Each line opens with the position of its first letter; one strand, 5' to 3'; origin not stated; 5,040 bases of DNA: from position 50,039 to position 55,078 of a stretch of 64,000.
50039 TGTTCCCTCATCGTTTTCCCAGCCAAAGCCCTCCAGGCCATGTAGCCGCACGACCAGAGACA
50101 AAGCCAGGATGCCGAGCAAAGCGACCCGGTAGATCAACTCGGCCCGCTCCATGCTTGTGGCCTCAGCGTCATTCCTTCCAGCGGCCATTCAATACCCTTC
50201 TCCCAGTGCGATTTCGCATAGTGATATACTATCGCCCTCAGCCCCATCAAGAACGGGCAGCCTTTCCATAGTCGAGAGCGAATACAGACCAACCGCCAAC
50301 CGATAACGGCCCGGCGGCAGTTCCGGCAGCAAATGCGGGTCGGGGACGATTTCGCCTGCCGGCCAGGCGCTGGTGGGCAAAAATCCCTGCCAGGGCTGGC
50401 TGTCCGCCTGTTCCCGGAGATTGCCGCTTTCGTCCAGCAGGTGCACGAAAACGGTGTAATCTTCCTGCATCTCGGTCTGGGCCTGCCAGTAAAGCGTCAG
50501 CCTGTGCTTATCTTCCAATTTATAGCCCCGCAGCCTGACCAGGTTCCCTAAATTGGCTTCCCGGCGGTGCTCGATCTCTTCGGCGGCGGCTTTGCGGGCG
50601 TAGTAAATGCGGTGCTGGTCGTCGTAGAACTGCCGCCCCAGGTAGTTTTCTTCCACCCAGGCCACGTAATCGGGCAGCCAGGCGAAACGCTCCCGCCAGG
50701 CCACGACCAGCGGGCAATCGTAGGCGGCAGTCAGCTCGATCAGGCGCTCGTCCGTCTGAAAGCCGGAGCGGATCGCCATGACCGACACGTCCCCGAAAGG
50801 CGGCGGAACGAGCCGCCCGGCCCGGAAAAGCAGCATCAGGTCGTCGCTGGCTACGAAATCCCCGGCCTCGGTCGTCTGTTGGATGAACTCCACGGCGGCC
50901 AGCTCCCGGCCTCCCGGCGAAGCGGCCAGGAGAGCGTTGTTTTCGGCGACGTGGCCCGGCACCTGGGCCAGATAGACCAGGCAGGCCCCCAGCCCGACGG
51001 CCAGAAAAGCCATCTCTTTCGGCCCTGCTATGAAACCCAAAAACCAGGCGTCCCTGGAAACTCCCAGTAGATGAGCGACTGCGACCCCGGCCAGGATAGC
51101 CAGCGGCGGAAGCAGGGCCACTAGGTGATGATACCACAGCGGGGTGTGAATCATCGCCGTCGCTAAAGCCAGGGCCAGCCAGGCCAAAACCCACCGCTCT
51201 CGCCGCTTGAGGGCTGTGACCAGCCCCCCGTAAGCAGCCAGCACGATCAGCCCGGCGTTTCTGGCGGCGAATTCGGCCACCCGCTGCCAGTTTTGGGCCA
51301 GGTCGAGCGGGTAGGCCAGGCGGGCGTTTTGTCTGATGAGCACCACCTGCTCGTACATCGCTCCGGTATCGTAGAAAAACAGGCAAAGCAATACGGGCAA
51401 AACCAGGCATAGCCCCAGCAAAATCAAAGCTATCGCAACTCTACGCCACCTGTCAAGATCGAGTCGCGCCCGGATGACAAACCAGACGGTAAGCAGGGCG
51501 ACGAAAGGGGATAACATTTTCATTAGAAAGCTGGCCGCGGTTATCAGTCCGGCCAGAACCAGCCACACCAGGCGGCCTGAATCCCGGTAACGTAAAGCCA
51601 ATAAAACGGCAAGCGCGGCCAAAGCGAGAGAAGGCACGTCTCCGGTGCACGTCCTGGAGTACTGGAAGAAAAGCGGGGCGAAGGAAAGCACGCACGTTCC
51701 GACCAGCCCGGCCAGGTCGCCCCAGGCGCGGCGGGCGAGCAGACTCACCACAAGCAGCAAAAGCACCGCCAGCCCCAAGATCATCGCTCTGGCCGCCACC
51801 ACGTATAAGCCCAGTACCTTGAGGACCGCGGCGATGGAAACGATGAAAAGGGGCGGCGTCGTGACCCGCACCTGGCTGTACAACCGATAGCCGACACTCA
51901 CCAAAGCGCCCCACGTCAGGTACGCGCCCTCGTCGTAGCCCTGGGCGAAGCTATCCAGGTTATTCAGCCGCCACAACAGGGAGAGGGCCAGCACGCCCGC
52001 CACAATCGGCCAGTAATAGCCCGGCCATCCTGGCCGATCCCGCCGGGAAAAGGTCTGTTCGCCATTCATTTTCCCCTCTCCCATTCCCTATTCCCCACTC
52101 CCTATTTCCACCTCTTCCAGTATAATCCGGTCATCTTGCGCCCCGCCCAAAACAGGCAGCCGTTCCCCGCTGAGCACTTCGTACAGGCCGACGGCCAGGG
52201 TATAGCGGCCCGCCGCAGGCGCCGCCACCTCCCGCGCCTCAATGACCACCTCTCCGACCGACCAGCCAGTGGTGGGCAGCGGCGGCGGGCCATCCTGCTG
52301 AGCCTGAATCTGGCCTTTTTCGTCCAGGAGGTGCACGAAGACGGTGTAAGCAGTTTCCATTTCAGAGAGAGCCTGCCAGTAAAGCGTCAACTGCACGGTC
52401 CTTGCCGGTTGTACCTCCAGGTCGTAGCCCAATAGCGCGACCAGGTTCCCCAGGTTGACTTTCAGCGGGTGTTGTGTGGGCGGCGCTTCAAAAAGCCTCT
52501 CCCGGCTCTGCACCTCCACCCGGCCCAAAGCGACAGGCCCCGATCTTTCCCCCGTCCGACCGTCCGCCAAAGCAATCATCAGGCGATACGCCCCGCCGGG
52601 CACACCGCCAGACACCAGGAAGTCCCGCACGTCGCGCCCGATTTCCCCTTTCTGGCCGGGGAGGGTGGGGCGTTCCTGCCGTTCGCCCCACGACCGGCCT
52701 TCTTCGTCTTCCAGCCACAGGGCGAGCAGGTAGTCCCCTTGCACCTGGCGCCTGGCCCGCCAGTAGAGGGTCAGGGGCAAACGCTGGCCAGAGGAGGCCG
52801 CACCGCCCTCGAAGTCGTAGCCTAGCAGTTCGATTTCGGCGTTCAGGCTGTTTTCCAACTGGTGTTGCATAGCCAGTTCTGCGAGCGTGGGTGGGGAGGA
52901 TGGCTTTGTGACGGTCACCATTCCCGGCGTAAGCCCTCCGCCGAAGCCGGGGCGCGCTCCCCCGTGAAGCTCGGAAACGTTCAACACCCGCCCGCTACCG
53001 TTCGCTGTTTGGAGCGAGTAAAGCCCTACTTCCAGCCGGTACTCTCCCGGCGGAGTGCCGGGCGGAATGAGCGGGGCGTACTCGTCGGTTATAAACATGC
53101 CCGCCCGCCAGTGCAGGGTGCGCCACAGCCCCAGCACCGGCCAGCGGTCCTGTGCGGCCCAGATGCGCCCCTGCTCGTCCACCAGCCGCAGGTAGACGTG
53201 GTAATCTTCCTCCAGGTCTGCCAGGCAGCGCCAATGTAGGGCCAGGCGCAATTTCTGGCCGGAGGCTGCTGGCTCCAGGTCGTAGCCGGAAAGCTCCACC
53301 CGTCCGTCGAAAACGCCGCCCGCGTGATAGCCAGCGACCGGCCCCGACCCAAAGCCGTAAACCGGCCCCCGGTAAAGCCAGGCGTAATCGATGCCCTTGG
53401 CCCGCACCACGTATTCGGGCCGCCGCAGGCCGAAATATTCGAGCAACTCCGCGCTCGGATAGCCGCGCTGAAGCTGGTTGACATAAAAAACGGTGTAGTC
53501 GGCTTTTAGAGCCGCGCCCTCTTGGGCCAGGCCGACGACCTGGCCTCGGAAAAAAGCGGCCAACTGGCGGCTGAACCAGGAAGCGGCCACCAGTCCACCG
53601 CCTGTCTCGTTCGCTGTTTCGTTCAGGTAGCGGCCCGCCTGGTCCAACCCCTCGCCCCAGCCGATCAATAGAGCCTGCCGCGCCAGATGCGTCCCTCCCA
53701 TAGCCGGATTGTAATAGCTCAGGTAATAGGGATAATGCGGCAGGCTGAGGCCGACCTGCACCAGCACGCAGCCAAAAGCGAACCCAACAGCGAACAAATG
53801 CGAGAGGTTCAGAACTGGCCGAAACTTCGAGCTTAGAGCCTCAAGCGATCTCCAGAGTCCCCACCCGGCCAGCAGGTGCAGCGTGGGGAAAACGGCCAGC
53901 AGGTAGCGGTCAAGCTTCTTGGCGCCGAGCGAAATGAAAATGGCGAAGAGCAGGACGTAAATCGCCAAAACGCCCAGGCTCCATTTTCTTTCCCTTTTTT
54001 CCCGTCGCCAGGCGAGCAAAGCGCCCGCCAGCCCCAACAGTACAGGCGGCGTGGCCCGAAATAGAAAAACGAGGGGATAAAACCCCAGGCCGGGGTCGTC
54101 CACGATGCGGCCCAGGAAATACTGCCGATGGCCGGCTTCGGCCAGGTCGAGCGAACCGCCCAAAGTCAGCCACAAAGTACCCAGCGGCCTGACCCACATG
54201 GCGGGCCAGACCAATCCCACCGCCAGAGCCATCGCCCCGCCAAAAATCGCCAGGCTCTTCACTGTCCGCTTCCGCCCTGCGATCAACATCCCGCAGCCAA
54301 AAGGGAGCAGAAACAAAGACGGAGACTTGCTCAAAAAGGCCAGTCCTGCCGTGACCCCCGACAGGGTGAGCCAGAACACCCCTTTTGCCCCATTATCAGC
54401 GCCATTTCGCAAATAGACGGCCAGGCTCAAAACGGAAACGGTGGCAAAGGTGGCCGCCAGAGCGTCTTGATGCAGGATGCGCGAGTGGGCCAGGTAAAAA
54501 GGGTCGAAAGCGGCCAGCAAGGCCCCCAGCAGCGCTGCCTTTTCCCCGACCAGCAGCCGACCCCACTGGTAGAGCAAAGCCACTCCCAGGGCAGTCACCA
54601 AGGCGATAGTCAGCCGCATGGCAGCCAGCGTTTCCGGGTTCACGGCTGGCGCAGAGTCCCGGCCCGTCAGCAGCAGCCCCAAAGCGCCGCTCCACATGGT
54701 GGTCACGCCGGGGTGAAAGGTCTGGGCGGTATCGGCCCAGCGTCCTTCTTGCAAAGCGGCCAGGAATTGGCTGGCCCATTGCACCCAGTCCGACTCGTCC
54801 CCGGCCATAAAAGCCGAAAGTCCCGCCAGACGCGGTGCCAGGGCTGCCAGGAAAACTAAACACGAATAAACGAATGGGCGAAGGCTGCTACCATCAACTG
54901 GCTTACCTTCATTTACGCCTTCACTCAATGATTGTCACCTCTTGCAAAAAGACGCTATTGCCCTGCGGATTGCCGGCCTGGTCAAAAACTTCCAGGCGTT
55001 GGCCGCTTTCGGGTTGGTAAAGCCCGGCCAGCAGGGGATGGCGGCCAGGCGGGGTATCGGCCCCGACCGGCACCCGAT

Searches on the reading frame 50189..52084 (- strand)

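Call 64: search_protein_families(library=pfam, proteins=[window:50189-52084:-], max_evalue=0.00001)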
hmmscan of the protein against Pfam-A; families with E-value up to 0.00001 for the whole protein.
window:50189-52084:- (631 aa): 1 family
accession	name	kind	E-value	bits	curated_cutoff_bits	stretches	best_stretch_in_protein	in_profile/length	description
PF13231.12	PMT_2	-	6.8e-11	43.1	26.1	1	77-232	3-158/160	Dolichyl-phosphate-mannose-protein mannosyltransferase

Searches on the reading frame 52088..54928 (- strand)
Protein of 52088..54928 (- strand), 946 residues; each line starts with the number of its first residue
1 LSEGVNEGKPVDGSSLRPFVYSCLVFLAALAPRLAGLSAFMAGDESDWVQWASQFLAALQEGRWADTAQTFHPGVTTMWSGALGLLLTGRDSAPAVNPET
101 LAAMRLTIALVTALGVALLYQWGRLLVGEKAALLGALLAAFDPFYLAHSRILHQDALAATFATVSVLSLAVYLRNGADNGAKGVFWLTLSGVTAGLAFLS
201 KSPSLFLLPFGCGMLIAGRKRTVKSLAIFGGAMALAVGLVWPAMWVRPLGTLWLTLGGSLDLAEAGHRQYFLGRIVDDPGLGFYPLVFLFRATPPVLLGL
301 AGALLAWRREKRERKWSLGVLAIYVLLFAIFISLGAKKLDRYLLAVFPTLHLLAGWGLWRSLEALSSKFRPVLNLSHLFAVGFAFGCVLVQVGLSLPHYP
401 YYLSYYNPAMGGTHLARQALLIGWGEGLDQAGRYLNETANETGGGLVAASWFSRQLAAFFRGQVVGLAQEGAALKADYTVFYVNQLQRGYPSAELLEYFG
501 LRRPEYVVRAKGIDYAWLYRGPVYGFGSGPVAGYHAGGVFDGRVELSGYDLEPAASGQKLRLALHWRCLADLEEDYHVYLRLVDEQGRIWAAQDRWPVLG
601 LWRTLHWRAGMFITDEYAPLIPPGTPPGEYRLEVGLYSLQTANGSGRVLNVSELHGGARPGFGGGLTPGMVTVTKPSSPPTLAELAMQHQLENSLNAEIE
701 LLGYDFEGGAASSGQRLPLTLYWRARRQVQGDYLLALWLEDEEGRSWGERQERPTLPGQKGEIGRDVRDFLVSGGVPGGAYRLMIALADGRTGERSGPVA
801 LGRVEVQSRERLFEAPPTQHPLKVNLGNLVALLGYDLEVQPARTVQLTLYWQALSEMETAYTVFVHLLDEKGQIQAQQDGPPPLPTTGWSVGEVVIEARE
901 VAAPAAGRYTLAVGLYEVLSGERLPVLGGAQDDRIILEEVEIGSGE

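Call 78: search_protein_families(library=pfam, proteins=[window:52088-54928:-], max_evalue=0.000001)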
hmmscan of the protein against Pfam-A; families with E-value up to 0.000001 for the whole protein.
window:52088-54928:- (946 aa): 2 families
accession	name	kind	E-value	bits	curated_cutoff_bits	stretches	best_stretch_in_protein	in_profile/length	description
PF13231.12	PMT_2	-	2.4e-14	54.3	26.1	1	100-243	20-157/160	Dolichyl-phosphate-mannose-protein mannosyltransferase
PF02366.24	PMT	-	1.3e-10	41.7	22.7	1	102-212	83-194/245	Dolichyl-phosphate-mannose-protein mannosyltransferase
